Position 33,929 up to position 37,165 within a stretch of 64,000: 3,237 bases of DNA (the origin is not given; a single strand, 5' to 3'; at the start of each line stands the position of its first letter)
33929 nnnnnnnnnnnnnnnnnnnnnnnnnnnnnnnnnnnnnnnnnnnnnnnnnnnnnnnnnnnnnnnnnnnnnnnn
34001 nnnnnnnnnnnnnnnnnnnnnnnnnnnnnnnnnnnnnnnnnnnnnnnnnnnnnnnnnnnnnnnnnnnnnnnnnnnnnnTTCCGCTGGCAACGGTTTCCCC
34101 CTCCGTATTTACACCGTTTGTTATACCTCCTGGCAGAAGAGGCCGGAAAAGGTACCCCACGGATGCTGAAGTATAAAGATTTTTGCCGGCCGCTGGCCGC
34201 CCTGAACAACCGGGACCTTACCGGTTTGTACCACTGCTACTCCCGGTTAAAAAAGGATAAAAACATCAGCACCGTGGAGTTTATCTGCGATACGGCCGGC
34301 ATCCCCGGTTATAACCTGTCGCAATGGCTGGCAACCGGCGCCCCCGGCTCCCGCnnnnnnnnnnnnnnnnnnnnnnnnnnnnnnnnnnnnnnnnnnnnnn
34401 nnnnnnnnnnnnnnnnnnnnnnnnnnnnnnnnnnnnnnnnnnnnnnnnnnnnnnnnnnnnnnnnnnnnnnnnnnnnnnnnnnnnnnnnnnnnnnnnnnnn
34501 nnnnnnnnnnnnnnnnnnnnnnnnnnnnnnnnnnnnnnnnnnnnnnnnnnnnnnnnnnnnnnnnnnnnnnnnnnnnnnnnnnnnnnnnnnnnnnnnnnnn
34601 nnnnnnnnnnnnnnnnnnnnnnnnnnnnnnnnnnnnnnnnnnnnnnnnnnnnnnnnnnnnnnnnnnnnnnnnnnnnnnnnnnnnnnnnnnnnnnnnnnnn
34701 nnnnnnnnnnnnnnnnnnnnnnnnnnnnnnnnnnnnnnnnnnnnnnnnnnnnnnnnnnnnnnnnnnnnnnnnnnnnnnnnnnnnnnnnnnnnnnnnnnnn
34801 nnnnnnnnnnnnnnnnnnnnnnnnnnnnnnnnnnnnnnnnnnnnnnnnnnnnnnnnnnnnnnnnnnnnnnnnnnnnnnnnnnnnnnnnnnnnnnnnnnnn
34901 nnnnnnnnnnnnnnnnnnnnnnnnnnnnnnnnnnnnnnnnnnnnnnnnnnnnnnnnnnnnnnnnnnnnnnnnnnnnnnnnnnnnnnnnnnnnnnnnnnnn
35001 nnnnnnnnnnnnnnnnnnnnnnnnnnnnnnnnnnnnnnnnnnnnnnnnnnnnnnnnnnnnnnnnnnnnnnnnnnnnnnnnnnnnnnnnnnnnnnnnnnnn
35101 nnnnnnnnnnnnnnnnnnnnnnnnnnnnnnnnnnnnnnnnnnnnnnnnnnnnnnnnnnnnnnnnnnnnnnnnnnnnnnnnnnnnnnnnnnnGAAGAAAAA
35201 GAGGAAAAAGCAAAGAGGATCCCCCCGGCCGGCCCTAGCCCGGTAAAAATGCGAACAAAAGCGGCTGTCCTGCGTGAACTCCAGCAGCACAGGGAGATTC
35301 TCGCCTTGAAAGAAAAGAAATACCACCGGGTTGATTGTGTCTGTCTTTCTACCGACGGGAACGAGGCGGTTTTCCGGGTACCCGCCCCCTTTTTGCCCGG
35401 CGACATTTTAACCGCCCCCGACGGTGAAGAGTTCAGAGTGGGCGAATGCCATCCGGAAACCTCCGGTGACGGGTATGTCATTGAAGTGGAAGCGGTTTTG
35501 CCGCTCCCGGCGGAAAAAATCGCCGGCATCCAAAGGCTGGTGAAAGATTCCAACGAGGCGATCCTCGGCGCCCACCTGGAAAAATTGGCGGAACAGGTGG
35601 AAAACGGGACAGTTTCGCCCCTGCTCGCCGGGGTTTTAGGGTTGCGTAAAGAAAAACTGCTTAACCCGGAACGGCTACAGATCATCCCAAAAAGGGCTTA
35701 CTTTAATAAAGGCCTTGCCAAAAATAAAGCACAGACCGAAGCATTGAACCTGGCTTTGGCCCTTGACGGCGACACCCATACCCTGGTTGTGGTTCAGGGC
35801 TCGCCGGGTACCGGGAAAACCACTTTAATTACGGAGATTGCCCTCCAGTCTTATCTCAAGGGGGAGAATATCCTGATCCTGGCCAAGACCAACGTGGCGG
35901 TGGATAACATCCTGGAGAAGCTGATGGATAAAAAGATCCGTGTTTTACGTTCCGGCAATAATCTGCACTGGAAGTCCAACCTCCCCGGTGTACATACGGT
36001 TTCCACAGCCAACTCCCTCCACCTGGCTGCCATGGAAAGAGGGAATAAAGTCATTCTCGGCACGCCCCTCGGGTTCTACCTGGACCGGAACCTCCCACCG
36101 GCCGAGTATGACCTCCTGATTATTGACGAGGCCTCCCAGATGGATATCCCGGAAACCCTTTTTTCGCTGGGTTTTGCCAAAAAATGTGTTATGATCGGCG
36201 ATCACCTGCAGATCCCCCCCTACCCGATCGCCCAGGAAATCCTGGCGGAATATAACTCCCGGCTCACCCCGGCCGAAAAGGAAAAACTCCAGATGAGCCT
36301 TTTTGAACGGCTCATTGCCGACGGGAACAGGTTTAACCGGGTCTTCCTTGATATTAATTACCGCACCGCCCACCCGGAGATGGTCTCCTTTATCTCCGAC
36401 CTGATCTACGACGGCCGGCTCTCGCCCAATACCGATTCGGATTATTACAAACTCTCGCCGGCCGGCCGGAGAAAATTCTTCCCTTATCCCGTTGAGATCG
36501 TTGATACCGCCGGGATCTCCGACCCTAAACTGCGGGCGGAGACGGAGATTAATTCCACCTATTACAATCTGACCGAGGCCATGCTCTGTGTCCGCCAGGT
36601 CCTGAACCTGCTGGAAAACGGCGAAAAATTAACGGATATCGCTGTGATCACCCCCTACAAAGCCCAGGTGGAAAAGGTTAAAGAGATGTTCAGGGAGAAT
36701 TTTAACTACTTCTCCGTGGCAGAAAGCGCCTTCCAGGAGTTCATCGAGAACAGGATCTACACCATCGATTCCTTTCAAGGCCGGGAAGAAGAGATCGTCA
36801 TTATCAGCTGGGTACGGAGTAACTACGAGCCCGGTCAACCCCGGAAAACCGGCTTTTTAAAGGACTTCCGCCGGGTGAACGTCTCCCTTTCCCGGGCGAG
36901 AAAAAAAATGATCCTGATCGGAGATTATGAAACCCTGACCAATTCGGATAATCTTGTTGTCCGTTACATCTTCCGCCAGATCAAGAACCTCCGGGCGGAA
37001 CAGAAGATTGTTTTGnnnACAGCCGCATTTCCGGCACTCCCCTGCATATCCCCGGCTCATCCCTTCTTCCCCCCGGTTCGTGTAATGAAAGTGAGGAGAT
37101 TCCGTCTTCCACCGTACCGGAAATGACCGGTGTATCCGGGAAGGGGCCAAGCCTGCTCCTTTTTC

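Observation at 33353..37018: Orphan 1.2-kaa Upf1/DNA2-like SF1 helicase with five N-terminal ~90-aa tandem repeats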

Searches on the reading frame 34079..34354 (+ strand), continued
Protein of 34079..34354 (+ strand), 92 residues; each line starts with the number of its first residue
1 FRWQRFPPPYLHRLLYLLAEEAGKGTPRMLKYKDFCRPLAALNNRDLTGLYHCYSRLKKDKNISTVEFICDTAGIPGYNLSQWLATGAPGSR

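Call 82: list_cluster_members(proteins=[P0065, P0057, P0094, P0100, P0027, P0038, P0040, P0086, P0069, P0044])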
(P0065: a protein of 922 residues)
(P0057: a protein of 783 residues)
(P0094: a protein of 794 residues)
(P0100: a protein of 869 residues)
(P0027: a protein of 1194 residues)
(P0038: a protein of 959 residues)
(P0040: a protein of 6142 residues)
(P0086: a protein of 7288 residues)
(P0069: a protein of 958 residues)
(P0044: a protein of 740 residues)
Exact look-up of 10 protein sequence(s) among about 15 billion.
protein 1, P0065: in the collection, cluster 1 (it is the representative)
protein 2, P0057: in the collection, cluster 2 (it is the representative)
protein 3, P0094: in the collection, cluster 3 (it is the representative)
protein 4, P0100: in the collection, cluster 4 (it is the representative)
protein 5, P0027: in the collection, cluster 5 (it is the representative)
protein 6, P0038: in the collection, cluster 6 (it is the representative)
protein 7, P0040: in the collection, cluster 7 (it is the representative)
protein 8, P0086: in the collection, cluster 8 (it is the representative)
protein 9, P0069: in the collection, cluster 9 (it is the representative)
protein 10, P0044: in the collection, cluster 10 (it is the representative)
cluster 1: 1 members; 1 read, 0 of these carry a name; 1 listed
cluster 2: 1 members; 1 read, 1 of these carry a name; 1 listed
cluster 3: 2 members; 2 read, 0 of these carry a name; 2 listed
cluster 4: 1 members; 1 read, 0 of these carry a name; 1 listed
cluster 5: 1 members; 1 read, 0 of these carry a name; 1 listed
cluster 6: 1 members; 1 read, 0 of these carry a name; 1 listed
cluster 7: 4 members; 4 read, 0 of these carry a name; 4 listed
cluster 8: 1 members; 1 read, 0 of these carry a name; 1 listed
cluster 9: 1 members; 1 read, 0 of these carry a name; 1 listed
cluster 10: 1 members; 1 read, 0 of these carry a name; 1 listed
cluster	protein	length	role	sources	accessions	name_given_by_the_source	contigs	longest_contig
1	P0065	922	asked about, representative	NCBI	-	-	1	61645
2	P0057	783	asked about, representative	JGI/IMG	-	RNA polymerase sigma factor (sigma-70 family)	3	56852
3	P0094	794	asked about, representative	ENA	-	-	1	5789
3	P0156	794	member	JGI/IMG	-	-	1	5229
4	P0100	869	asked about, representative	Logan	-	-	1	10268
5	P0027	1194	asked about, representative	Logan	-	-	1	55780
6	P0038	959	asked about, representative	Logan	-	-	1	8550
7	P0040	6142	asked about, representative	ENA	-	-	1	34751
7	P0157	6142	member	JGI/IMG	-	-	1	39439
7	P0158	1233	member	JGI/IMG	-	-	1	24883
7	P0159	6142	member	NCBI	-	-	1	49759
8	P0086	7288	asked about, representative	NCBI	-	-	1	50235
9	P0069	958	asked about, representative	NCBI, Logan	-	-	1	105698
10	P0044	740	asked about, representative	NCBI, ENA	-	-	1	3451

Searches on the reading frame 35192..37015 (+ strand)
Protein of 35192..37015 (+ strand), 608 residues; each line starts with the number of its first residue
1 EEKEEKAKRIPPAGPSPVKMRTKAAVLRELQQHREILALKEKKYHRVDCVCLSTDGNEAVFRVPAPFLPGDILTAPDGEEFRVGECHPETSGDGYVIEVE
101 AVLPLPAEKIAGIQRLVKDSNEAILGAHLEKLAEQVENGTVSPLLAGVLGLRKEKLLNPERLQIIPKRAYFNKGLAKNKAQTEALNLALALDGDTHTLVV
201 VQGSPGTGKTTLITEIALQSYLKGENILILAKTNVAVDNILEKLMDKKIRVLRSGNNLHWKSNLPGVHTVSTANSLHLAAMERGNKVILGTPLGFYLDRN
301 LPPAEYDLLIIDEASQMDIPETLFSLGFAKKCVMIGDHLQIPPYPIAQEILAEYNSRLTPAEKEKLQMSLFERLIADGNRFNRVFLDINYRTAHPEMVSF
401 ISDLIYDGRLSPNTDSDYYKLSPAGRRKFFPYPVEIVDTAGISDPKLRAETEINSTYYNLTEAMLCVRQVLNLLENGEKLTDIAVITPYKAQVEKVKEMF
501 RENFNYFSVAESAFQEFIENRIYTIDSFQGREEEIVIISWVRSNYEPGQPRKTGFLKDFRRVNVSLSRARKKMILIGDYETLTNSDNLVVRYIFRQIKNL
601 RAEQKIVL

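Call 51: search_solved_structures(query=window:35240-37015:+, max_evalue=0.00001)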
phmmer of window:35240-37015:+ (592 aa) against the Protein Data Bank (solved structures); distinct sequences matched with E-value up to 0.00001: 24.
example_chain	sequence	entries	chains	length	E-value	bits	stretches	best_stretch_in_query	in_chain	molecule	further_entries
4b3f_X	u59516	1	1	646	6.8e-38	134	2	262-572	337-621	DNA-BINDING PROTEIN SMUBP-2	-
4b3g_A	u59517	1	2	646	7e-38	134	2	261-572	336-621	DNA-BINDING PROTEIN SMUBP-2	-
8rd3_A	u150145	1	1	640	6.9e-33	117.5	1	289-568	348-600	ATP-dependent helicase NAM7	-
2xzl_A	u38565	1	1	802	1.5e-32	116.4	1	289-568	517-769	ATP-DEPENDENT HELICASE NAM7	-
9qdq_A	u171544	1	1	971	2.7e-32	115.5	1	289-568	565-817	ATP-dependent helicase NAM7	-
5eax_A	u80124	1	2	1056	8.3e-32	113.9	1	157-567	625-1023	DNA replication ATP-dependent helicase/nuclease DNA2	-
5eaw_A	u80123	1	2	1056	8.3e-32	113.9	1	157-567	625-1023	DNA replication ATP-dependent helicase/nuclease DNA2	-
5ean_A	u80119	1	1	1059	8.3e-32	113.9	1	157-567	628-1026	DNA replication ATP-dependent helicase/nuclease DNA2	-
2xzo_A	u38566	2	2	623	2.8e-30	108.9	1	282-569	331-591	REGULATOR OF NONSENSE TRANSCRIPTS 1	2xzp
2gjk_A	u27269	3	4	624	2.8e-30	108.9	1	282-569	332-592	Regulator of nonsense transcripts 1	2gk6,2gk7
6ej5_A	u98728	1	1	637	3e-30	108.8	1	282-569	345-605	Regulator of nonsense transcripts 1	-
9qwn_A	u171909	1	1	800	4e-30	108.4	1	282-569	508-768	Isoform 2 of Regulator of nonsense transcripts 1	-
2wjv_A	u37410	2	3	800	6.7e-30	107.6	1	282-569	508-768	REGULATOR OF NONSENSE TRANSCRIPTS 1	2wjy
5mzn_A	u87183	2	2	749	9.1e-25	90.7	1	218-569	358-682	Helicase SEN1,Helicase SEN1 | Helicase SEN1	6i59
8ftm_A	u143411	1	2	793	1.8e-24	89.7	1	281-568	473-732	5'-3' RNA helicase-like protein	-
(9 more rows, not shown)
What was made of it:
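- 35720..37015 (+): aa 790-1221: SF1B helicase core (RecA-like domains 1A and 2A) with all motifs intact. The closest solved structures are IGHMBP2 (7e-38), Upf1/NAM7, DNA2 and Sen1 (call 51).
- Closest known: Prokaryotic IGHMBP2-family helicases. Same: The best solved structural relative by sequence is human IGHMBP2, 4b3f, at 7e-38 (call 51).
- Closest known: Sen1 / senataxin. Same: The sequence relationship of the core is E = 9e-25 to Sen1, 5mzn (call 51).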

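Call 75: search_protein_families(library=phrogs, proteins=[window:35192-37015:+], max_evalue=0.01)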
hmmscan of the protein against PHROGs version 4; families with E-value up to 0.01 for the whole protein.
window:35192-37015:+ (608 aa): 10 families
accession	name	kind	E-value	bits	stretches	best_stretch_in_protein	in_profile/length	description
phrog_25411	-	unknown function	2.6e-42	146.3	1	170-591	208-611/627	-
phrog_325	-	DNA, RNA and nucleotide metabolism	1.8e-13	50.7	1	177-343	471-616/986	Dda-like helicase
phrog_16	-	DNA, RNA and nucleotide metabolism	9.5e-11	41.6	1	181-316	277-387/986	DNA helicase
phrog_170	-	other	1.9e-09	38.4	1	170-237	69-132/323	PhoH-like phosphate starvation-inducible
phrog_1967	-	DNA, RNA and nucleotide metabolism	8.9e-07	28.8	1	178-247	154-219/776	DNA helicase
phrog_4412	-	DNA, RNA and nucleotide metabolism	1.7e-05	24.4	0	303-343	419-462/743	exonuclease V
phrog_2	-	head and packaging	6.3e-05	22.9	1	121-320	243-378/807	terminase large subunit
phrog_25471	-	unknown function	0.00015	22.9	1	179-317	5-132/162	-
phrog_5482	-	unknown function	0.002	17.9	1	190-247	46-103/341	-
phrog_19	-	DNA, RNA and nucleotide metabolism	0.0051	16.7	0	197-230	354-387/621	DnaB-like replicative helicase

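Call 86: find_homologous_proteins(query=window:35288-37015:+, max_evalue=1e-20)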
Query window:35288-37015:+ (576 aa): 57 proteins with E <= 1e-20 among 8000 candidates.
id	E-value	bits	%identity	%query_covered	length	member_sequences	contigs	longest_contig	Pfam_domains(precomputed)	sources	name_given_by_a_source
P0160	3.7e-210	718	57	100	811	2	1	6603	PF13087.13,PF13086.13,PF01443.25,PF13604.13,PF13245.13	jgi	jgi:hypothetical protein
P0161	1.3e-209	716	56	100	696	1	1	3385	PF13087.13,PF13086.13,PF00270.36,PF01443.25,PF13604.13,PF13245.13,PF04851.22,PF02562.23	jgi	jgi:superfamily I DNA and/or RNA helicase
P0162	1.3e-205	703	55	100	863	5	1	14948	PF13087.13,PF13086.13,PF00270.36,PF01443.25,PF13604.13,PF13245.13,PF13401.13,PF04851.22,PF20720.4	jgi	-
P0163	3.2e-182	625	58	85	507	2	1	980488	PF13087.13,PF13086.13,PF01443.25,PF13604.13,PF13245.13,PF13401.13,PF04851.22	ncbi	-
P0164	1.3e-174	600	59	79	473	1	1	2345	PF13087.13,PF13086.13,PF00270.36,PF01443.25,PF13604.13,PF13245.13,PF13401.13,PF04851.22,PF20720.4,PF02562.23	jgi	-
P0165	7.9e-160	551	62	73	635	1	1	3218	PF13087.13,PF13086.13,PF00270.36,PF01443.25,PF13604.13,PF13245.13,PF13401.13,PF01078.28,PF04851.22,PF20720.4,PF13541.13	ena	-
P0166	1.8e-52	197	34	52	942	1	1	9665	PF13087.13,PF13086.13,PF01443.25,PF13604.13,PF13245.13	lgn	-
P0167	2.4e-40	157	29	89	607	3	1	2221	PF13087.13,PF13086.13,PF05127.22,PF00270.36,PF01443.25,PF13604.13,PF13245.13,PF04851.22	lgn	-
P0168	2.4e-40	157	33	71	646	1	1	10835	PF13087.13,PF13086.13,PF05127.22,PF00270.36,PF01443.25,PF13604.13,PF13245.13,PF21138.4,PF13401.13,PF20720.4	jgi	jgi:superfamily I DNA and/or RNA helicase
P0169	2.6e-40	157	28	96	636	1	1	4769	PF13087.13,PF13086.13,PF00270.36,PF01443.25,PF13604.13,PF13245.13,PF21138.4,PF04851.22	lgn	-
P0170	5.8e-40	156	32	74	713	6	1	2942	PF13087.13,PF13086.13,PF00270.36,PF03880.22,PF01443.25,PF13604.13,PF13245.13,PF13401.13,PF13191.13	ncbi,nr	ncbi:MAG TPA: AAA domain-containing protein [Pirellulales bacterium]|nr:AAA domain-containing protei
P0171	2.1e-39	154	28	89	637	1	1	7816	PF13087.13,PF13086.13,PF00270.36,PF01443.25,PF13604.13,PF13245.13,PF21138.4,PF04851.22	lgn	-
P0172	1.1e-38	152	34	49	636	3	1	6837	PF13087.13,PF13086.13,PF01443.25,PF13604.13,PF13245.13,PF00580.28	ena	-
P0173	2.1e-38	151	31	76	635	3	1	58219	PF13087.13,PF13086.13,PF01443.25,PF13604.13,PF13245.13,PF21138.4,PF13401.13,PF13191.13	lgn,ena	-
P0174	5.6e-37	146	36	48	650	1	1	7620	PF13087.13,PF13086.13,PF13604.13,PF13245.13,PF04851.22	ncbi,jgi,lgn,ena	-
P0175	7.2e-37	146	34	49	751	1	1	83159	PF13087.13,PF13086.13,PF03880.22,PF01443.25,PF13604.13,PF13245.13,PF21138.4,PF04851.22,PF00580.28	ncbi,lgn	ncbi:IGHMBP2 family helicase [Halanaerobaculum tunisiense]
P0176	1.4e-36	145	31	70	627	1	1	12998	PF13087.13,PF13086.13,PF05127.22,PF00270.36,PF01443.25,PF13604.13,PF13245.13,PF21138.4,PF13401.13,PF04851.22,PF13191.13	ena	-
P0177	2.7e-36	144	31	70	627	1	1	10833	PF13087.13,PF13086.13,PF05127.22,PF00270.36,PF01443.25,PF13604.13,PF13245.13,PF21138.4,PF13401.13,PF04851.22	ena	-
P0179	1.2e-35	142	30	78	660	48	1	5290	PF13087.13,PF13086.13,PF05127.22,PF00270.36,PF01443.25,PF13604.13,PF13245.13,PF21138.4,PF13401.13,PF04851.22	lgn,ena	-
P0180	1.7e-35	141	29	70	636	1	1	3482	PF13087.13,PF13086.13,PF05127.22,PF01443.25,PF13604.13,PF13245.13,PF21138.4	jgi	-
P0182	3.8e-35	140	30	70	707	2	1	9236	PF13087.13,PF13086.13,PF05127.22,PF00270.36,PF03880.22,PF01443.25,PF13604.13,PF13245.13,PF21138.4,PF04851.22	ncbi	-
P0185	3.4e-34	137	28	70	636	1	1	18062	PF13087.13,PF13086.13,PF00270.36,PF01443.25,PF13604.13,PF13245.13,PF21138.4,PF13401.13,PF00580.28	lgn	-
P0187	3.9e-32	130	31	67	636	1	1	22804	PF13087.13,PF13086.13,PF01443.25,PF13604.13,PF13245.13,PF21138.4,PF13191.13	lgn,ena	-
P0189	4.2e-31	127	29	68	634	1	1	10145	PF13087.13,PF13086.13,PF05127.22,PF00270.36,PF01443.25,PF13604.13,PF13245.13,PF21138.4,PF13401.13,PF04851.22,PF09848.16,PF00580.28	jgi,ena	-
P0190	6.6e-31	126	32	51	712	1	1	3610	PF13087.13,PF13086.13,PF03880.22,PF01443.25,PF13604.13,PF13245.13,PF21138.4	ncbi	ncbi:MAG: IGHMBP2 family helicase [Candidatus Nanosalina sp.]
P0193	1.6e-30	125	32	49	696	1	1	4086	PF13087.13,PF13086.13,PF03880.22,PF01443.25,PF13604.13,PF13245.13,PF21138.4,PF13191.13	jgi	jgi:predicted DNA helicase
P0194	3.1e-30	124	29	70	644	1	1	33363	PF13087.13,PF13086.13,PF05127.22,PF00270.36,PF01443.25,PF13604.13,PF13245.13,PF21138.4,PF04851.22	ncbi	ncbi:MAG: AAA domain-containing protein [Cyclobacteriaceae bacterium]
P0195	1.4e-29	122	35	49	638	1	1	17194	PF13087.13,PF13086.13,PF01443.25,PF13604.13,PF13245.13,PF21138.4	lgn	-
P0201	3.5e-27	114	29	70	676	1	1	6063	PF13087.13,PF13086.13,PF05127.22,PF00270.36,PF01443.25,PF13604.13,PF13245.13,PF21138.4,PF25199.2,PF04851.22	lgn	-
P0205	1.3e-26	112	27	70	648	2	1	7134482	PF13087.13,PF13086.13,PF05127.22,PF00270.36,PF01443.25,PF13604.13,PF13245.13,PF21138.4,PF25199.2,PF04851.22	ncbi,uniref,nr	ncbi:AAA domain-containing protein [Catalinimonas niigatensis]|uniref:AAA domain-containing protein 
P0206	1.5e-26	112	27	70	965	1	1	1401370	PF01424.29,PF13087.13,PF13086.13,PF13604.13,PF13245.13,PF21138.4,PF01428.24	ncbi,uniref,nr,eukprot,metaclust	ncbi:AN1-type zinc finger-containing protein [Tieghemostelium lacteum]|uniref:AN1-type zinc finger-c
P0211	1.8e-21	95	32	40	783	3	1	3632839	PF13087.13,PF13086.13,PF01443.25,PF13604.13,PF13245.13,PF21138.4,PF04851.22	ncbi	ncbi:hypothetical protein ACG7TL_002822 [Trametes sanguinea]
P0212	2.6e-21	94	31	40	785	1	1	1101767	PF13087.13,PF13086.13,PF01443.25,PF13604.13,PF13245.13,PF21138.4,PF04851.22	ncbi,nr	ncbi:P-loop containing nucleoside triphosphate hydrolase protein [Pilatotrama ljubarskyi]|nr:P-loop 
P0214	4.0e-21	94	30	40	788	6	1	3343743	PF13087.13,PF13086.13,PF01443.25,PF13604.13,PF13245.13,PF21138.4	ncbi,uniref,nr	ncbi:P-loop containing nucleoside triphosphate hydrolase protein [Trametes versicolor FP-101664 SS1]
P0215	4.8e-21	93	31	40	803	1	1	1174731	PF13087.13,PF13086.13,PF01443.25,PF13604.13,PF13245.13,PF21138.4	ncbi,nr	ncbi:P-loop containing nucleoside triphosphate hydrolase protein [Trametes gibbosa]|nr:P-loop contai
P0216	5.4e-21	93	32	40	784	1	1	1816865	PF13087.13,PF13086.13,PF01443.25,PF13604.13,PF13245.13,PF21138.4,PF04851.22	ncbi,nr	ncbi:P-loop containing nucleoside triphosphate hydrolase protein [Trametes punicea]|nr:P-loop contai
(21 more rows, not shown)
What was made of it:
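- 35288..35719 (+): aa 646-789: segment preceding Walker A. I infer it to be the beta-barrel (1B) and stalk of Upf1/IGHMBP2-like helicases. The nearest non-family relatives are ~640-aa IGHMBP2-family helicases carrying PF21138 (call 86).
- Closest known: Prokaryotic IGHMBP2-family helicases. Same: They are the nearest non-family relatives at 28-34% identity over the core (call 86).
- The nearest non-family relatives are ~640-aa prokaryotic IGHMBP2-family helicases at 28-34% identity (call 86).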
